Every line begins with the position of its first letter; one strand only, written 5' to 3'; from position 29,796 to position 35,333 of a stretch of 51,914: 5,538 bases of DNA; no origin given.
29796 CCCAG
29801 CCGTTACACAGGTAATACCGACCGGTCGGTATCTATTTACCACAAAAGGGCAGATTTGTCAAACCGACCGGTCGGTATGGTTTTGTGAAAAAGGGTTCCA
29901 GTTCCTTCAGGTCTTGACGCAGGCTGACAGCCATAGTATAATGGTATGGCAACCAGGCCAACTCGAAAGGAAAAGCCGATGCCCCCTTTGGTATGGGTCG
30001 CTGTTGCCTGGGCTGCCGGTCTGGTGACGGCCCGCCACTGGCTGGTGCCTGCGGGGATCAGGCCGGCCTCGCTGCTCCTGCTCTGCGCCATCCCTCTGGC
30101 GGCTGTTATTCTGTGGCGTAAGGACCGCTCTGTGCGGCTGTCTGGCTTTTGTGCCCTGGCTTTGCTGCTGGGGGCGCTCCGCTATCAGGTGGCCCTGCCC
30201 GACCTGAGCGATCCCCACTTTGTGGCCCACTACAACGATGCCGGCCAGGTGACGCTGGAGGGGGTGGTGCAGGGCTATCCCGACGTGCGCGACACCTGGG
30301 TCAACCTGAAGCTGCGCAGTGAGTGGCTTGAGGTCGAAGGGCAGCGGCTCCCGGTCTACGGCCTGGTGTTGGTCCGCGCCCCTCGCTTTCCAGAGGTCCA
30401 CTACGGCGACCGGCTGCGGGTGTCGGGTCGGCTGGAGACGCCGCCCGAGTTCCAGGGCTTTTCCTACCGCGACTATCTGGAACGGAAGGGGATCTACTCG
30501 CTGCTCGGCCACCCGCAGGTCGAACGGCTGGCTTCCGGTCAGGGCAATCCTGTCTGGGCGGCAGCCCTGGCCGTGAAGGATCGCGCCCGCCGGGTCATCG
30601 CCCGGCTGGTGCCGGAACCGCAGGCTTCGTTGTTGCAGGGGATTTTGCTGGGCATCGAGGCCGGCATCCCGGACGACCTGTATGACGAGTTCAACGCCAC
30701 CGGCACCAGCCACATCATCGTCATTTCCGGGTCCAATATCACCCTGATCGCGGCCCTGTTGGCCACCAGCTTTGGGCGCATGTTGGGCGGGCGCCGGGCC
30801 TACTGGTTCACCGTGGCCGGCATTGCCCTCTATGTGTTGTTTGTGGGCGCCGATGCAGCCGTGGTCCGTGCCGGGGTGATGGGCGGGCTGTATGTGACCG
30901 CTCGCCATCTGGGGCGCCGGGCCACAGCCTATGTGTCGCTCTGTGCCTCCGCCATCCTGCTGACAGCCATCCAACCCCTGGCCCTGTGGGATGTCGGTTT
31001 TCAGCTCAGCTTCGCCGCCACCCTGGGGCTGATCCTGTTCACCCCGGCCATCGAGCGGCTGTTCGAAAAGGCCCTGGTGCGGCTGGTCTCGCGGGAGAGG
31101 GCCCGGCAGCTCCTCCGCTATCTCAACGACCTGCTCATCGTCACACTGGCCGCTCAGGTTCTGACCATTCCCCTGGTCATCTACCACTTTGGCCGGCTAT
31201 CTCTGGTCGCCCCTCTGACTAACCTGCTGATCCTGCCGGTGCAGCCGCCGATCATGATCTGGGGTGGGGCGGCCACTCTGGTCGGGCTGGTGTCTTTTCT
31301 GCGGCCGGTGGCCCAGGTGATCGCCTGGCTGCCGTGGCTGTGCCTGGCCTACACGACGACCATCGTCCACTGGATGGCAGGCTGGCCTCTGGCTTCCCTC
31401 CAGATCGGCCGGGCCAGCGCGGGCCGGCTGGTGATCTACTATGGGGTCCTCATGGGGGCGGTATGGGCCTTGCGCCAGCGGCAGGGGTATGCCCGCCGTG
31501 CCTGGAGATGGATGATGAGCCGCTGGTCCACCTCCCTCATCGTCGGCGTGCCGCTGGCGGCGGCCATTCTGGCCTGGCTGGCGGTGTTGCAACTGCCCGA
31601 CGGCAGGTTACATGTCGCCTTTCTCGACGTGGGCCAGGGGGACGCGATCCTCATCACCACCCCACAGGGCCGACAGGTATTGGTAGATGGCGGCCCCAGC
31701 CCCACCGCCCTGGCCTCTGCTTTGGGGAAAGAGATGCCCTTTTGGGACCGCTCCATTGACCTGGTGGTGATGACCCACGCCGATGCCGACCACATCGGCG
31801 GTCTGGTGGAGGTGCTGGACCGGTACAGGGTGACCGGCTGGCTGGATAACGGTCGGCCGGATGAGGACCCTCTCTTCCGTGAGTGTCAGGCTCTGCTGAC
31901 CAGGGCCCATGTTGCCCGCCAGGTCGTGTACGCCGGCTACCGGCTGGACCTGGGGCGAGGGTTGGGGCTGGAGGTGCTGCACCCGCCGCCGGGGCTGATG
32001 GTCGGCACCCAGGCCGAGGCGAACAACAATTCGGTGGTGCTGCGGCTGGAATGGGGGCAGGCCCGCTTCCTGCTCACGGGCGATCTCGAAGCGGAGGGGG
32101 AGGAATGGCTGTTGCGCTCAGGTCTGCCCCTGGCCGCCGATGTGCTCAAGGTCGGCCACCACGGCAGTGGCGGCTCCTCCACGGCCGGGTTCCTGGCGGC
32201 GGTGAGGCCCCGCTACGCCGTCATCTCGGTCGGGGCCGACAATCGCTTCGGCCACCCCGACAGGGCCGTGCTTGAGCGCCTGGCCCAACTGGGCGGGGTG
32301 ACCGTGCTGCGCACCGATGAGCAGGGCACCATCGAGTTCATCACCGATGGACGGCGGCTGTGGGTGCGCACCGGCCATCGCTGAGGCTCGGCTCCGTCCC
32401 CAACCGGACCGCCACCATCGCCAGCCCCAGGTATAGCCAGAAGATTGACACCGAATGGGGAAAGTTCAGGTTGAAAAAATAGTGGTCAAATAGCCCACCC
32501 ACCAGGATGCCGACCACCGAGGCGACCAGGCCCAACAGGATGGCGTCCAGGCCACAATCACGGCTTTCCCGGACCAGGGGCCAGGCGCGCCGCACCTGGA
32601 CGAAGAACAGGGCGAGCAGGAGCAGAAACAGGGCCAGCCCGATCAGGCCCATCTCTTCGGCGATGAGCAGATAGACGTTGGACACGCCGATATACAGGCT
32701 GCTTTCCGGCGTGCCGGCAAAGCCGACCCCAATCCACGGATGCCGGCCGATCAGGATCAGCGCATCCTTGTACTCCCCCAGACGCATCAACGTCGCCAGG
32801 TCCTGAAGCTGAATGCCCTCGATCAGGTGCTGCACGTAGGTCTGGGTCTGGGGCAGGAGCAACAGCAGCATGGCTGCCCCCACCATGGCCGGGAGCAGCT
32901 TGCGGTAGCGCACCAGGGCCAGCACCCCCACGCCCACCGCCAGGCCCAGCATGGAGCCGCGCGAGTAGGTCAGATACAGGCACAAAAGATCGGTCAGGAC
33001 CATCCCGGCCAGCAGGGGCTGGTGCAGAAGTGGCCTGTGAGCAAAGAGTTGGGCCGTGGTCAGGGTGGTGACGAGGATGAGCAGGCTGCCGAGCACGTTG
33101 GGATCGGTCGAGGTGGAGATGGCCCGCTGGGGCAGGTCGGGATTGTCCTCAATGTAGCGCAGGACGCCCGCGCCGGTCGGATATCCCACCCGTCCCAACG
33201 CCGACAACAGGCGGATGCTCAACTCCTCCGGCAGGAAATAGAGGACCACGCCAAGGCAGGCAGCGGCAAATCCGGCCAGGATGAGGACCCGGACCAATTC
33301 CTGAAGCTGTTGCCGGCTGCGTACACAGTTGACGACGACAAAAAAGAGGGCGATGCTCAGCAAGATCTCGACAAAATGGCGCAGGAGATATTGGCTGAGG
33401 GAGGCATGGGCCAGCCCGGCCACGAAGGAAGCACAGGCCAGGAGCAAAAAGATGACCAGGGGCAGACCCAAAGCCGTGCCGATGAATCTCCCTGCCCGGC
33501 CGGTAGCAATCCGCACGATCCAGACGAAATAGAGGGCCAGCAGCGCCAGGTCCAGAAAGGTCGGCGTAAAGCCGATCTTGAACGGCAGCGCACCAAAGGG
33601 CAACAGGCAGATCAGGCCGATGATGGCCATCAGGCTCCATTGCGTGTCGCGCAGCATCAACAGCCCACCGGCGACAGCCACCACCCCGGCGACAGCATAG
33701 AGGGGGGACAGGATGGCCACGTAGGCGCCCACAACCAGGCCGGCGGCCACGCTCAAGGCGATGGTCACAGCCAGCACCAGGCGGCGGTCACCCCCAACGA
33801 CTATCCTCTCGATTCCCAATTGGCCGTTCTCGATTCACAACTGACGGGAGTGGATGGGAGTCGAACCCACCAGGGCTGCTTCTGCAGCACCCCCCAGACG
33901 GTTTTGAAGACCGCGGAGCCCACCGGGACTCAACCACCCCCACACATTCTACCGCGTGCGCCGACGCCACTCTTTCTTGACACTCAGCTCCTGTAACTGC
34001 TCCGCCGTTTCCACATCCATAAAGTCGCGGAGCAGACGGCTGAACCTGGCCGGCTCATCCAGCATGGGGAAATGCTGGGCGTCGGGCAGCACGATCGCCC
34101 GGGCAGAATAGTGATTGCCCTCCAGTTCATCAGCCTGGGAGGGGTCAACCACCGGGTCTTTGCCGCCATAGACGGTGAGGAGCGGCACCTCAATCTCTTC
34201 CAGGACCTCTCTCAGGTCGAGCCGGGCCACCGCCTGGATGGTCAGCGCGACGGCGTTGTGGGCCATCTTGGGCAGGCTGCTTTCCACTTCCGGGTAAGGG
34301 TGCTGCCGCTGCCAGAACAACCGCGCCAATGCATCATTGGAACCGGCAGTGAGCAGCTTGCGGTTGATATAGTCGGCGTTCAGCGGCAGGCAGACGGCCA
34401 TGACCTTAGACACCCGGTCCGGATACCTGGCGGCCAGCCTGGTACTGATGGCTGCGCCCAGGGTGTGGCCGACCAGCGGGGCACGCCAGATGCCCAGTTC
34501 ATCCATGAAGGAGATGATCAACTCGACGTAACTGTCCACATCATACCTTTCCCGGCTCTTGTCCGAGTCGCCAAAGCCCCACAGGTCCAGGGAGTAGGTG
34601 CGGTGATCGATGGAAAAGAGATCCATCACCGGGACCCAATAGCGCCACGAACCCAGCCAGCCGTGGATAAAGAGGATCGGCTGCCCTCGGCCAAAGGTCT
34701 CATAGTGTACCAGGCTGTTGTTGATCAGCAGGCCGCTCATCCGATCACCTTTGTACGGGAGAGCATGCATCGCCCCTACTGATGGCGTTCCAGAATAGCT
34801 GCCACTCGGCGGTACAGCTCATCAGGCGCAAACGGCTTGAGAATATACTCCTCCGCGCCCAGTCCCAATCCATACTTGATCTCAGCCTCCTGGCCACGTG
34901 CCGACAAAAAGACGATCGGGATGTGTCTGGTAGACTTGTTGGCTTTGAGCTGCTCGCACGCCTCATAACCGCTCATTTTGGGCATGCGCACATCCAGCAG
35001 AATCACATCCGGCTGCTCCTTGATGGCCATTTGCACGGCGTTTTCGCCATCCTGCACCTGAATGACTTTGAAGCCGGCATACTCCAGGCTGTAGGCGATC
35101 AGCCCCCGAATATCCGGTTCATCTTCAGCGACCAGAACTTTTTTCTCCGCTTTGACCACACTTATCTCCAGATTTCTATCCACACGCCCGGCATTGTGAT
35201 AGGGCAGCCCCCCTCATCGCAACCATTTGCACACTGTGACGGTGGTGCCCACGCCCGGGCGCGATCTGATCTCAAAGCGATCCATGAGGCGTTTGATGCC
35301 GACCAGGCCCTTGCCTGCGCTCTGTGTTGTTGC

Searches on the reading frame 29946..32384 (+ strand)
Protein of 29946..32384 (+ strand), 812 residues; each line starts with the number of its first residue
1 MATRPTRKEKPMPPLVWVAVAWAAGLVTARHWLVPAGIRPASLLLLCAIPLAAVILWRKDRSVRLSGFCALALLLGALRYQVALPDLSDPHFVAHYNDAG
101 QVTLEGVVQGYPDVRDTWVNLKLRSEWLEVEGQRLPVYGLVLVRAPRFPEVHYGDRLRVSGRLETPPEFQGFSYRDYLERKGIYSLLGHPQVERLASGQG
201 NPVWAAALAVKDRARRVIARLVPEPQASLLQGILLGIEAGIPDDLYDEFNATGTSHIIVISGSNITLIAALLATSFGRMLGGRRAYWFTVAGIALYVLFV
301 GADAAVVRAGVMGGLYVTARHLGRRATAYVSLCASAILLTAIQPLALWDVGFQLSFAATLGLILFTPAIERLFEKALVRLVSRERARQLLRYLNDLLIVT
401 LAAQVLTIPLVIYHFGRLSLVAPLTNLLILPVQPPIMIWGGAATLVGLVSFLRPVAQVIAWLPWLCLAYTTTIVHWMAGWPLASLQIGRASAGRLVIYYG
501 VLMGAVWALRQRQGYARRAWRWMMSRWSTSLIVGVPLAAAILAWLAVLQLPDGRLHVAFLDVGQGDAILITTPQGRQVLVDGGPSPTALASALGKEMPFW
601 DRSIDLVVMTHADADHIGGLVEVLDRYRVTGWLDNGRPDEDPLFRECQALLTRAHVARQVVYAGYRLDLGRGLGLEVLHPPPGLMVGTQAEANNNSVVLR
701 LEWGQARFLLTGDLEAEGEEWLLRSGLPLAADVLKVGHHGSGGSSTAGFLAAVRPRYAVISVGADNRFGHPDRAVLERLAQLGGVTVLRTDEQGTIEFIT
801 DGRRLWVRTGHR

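Call 14: search_protein_families(library=pfam, proteins=[window:29946-32384:+], max_evalue=0.001)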
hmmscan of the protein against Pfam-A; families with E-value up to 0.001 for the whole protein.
window:29946-32384:+ (812 aa): 4 families
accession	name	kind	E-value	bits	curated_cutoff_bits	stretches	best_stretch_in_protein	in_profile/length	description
PF03772.21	Competence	-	1.3e-53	182.5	23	1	234-510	2-268/270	Competence protein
PF13567.11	DUF4131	-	2.6e-22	79.7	31.6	1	43-187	10-157/165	Domain of unknown function (DUF4131)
PF00753.33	Lactamase_B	-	1.7e-16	61.2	22.7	1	561-763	2-195/196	Metallo-beta-lactamase superfamily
PF12706.13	Lactamase_B_2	-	6.7e-05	23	27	1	576-625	1-52/200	Beta-lactamase superfamily domain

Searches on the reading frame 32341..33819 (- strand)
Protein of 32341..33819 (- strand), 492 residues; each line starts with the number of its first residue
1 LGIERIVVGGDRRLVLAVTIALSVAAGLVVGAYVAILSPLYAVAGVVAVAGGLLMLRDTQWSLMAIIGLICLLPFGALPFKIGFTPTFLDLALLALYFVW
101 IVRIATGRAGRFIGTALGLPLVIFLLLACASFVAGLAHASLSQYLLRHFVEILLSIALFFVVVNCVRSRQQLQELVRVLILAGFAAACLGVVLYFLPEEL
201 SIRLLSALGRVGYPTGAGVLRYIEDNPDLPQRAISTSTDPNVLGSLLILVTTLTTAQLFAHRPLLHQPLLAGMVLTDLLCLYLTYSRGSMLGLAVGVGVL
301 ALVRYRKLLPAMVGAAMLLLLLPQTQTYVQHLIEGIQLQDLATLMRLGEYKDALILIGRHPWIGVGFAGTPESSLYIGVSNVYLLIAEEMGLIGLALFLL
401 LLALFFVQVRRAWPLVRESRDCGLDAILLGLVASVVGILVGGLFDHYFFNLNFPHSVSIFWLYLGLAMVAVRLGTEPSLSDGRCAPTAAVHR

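Call 14: search_protein_families(library=pfam, proteins=[window:32341-33819:-], max_evalue=0.001)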
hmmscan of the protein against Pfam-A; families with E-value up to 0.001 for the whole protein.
window:32341-33819:- (492 aa): 1 family
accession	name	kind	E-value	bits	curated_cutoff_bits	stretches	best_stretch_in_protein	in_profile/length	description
PF04932.20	Wzy_C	-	1.6e-16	60.9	31.7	1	274-399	3-149/149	O-Antigen ligase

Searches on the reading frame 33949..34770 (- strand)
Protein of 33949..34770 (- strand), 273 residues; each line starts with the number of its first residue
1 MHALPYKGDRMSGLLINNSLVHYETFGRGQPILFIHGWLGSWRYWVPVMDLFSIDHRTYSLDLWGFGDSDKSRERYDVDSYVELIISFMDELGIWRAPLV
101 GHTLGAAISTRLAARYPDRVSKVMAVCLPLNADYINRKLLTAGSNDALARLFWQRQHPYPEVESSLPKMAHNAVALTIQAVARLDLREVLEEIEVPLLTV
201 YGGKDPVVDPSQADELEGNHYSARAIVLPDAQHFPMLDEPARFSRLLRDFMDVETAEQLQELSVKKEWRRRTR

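Call 4: search_protein_families(library=pfam, proteins=[window:33949-34770:-], max_evalue=0.01)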
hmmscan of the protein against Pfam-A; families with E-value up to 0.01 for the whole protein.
window:33949-34770:- (273 aa): 4 families
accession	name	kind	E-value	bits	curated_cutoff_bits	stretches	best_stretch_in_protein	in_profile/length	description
PF00561.26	Abhydrolase_1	-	7.7e-27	95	25.8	2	31-131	2-105/245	alpha/beta hydrolase fold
PF12697.13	Abhydrolase_6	-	2.1e-17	64.9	26.3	1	32-244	1-215/217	Alpha/beta hydrolase family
PF12146.15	Hydrolase_4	-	1.8e-12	47.5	27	2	32-126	7-107/239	Serine aminopeptidase, S33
PF03959.19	FSH1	-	0.0012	19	21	0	66-233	74-200/211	Serine hydrolase (FSH1)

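Call 15: search_protein_families(library=ncbifam, proteins=[window:33949-34770:-], max_evalue=0.001)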
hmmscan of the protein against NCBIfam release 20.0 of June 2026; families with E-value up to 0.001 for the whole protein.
window:33949-34770:- (273 aa): 29 families (the best 25 are shown)
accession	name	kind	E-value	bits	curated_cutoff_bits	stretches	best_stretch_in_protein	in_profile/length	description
NF011457.0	PRK14875.1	equivalog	7.9e-32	110.6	307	2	16-127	117-230/372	acetoin dehydrogenase dihydrolipoyllysine-residue acetyltransferase subunit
NF051488.1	bifunc_PcaDC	exception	1.4e-29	103.4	390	1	22-258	3-257/375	bifunctional 3-oxoadipate enol-lactonase/4-carboxymuconolactone decarboxylase PcaDC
TIGR02427.1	protocat_pcaD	equivalog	3.6e-29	101.9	255.85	1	21-251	2-250/251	3-oxoadipate enol-lactonase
TIGR01738.1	bioH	equivalog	2.2e-23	83.1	206.95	2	173-251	167-245/245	pimeloyl-ACP methyl ester esterase BioH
NF050089.1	i_nPHAscl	equivalog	2.3e-22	79.4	300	1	17-124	5-113/288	intracellular short-chain-length polyhydroxyalkanoate depolymerase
NF002938.0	PRK03592.1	equivalog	3.9e-22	78.9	241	1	12-123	13-124/298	haloalkane dehalogenase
NF051487.1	bifunc_PcaCD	exception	8.7e-17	61.3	430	2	165-252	325-412/413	bifunctional 4-carboxymuconolactone decarboxylase/3-oxoadipate enol-lactonase PcaCD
TIGR03611.1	RutD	equivalog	1.4e-16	60.7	238.5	1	24-126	8-111/258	pyrimidine utilization protein D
NF002043.0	PRK00870.1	subfamily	5.4e-15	55.6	265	1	27-126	42-146/302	haloalkane dehalogenase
TIGR03695.1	menH_SHCHC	equivalog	1.2e-13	51.1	208.55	1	30-124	3-100/252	2-succinyl-6-hydroxy-2,4-cyclohexadiene-1-carboxylate synthase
NF045632.1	hydroxlase_HsaD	equivalog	3.8e-13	49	400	1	21-125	24-134/290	4,5:9,10-diseco-3-hydroxy-5,9,17-trioxoandrosta-1(10),2-diene-4-oate hydrolase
NF007954.0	PRK10673.1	equivalog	6.2e-12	45.3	399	1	29-128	16-114/255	esterase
TIGR01250.1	pro_imino_pep_2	subfamily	1.3e-11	44.6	167.65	1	181-251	218-287/288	proline iminopeptidase-family hydrolase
TIGR03056.1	bchO_mg_che_rel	equivalog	9.6e-11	41.2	172.55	1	27-122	24-122/278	alpha/beta fold hydrolase BchO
NF045948.1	ProImpepThrmp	equivalog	9.3e-10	38.4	500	1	180-252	217-288/291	proline iminopeptidase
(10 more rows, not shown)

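Call 42: search_solved_structures(query=window:33949-34740:-, max_evalue=0.00001)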
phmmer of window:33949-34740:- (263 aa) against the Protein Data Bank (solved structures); distinct sequences matched with E-value up to 0.00001: 267 (the best 60 are shown).
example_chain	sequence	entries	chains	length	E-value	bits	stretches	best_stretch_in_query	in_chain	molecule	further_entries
7dq9_A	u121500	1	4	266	5.8e-20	75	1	21-242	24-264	Predicted hydrolases or acyltransferases (Alpha/beta hydrolase superfamily)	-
4nzz_A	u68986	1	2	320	7.3e-19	71.4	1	6-131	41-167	Soluble epoxide hydrolase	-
4o08_A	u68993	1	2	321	7.4e-19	71.3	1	6-131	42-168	Soluble epoxide hydrolase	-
4inz_A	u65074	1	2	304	7.6e-19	71.3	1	6-129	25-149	Soluble epoxide hydrolase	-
4io0_A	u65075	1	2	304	9.9e-19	70.9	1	6-120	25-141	Soluble epoxide hydrolase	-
5egn_A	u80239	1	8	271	5.5e-18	68.5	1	10-111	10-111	Esterase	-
8zp6_A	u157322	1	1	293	1.7e-16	63.6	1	8-124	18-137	AB hydrolase-1 domain-containing protein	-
2d0d_A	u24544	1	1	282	4.2e-16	62.3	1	5-114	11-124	2-hydroxy-6-oxo-7-methylocta-2,4-dienoate hydrolase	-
1iun_A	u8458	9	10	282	6e-16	61.8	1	5-114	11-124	meta-Cleavage product hydrolase | 2-hydroxy-6-oxo-7-methylocta-2,4-dienoate hydrolase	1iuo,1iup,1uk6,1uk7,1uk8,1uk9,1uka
9c2g_A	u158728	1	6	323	9.4e-16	61.2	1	10-124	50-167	Isobutylene epoxide hydrolase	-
6i8w_A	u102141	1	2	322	1.5e-15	60.5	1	19-242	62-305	Alpha/beta fold hydrolase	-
8hgu_A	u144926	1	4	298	1.2e-14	57.6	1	6-116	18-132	Alpha/beta hydrolase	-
3fob_A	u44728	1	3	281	1.4e-14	57.3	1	11-114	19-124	Bromoperoxidase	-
1ehy_A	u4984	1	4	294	4.1e-14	55.8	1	10-124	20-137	PROTEIN (SOLUBLE EPOXIDE HYDROLASE)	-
5ng7_A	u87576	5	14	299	4.7e-14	55.6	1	6-128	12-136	epoxide hydrolase | Alpha/beta epoxide hydrolase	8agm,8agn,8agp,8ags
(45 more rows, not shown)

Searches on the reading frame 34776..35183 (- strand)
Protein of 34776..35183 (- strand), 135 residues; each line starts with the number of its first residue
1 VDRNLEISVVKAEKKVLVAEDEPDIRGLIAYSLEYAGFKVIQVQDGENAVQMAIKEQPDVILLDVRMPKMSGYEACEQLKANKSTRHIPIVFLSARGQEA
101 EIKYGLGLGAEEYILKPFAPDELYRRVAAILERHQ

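Call 4: search_protein_families(library=pfam, proteins=[window:34776-35183:-], max_evalue=0.01)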
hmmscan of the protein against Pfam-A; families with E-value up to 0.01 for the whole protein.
window:34776-35183:- (135 aa): 2 families
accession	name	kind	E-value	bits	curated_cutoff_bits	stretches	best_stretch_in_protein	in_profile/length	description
PF00072.30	Response_reg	-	1.6e-29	102.7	30.2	1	16-127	1-110/111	Response regulator receiver domain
PF23198.2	PDE8A_N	-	7.5e-05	23.1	29.6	1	30-96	27-94/147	PDE8A-like, N-terminal domain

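Call 15: search_protein_families(library=ncbifam, proteins=[window:34776-35183:-], max_evalue=0.001)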
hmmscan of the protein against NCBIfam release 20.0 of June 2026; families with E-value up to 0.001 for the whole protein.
window:34776-35183:- (135 aa): 97 families (the best 25 are shown)
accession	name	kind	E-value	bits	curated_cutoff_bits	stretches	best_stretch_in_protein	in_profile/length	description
TIGR02154.1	PhoB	equivalog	2.7e-35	121.7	296.2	1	13-134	2-123/226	phosphate regulon transcriptional regulator PhoB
NF045944.1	ResRegRpaBCyano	equivalog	1.1e-31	110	330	1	17-134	1-115/229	response regulator transcription factor RpaB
NF053854.1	RespRegPhoBBctds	equivalog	6.6e-31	107.4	270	1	16-134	1-118/225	two-component system response regulator PhoB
NF008296.0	PRK11083.1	equivalog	6.9e-31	107.4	273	1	13-134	3-121/228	two-component system response regulator CreB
NF033120.0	vanR_FM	exception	3.1e-29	102.2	460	1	15-134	5-121/231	vancomycin resistance response regulator transcription factor, VanR-F/VanR-M family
NF007135.0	PRK09581.1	equivalog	1.3e-26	93.5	474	1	15-129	4-118/457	PleD family two-component system response regulator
NF007546.0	PRK10161.1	equivalog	1.8e-26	93.1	471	1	14-133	3-122/229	phosphate response regulator transcription factor PhoB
NF040534.1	resp_reg_YycF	equivalog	4.7e-26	91.5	340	1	14-135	1-119/231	response regulator YycF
NF040689.1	MtrAB_MtrA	equivalog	1.8e-25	89.6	300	1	16-134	1-116/219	MtrAB system response regulator MtrA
NF007005.1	PRK09468.1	equivalog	2.5e-25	89.3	331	1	12-134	2-122/237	osmolarity response regulator transcription factor OmpR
NF012227.0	AdeR_RR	equivalog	1.7e-24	86.6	340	1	10-135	8-130/239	efflux system response regulator transcription factor AdeR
NF007982.1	PRK10710.1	equivalog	1.5e-23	83.6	380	1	11-134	5-125/235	envelope stress response regulator BaeR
NF041733.1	resp_reg_CseB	equivalog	2.6e-23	82.6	350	1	15-134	2-118/228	two-component system response regulator CseB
NF008199.0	PRK10955.1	equivalog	8.8e-23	81.4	341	1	14-134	2-118/232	envelope stress response regulator transcription factor CpxR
NF033117.2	vanR_ACDEGLN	exception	3e-22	79.3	350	1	16-134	1-116/226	VanR-ABDEGLN family response regulator transcription factor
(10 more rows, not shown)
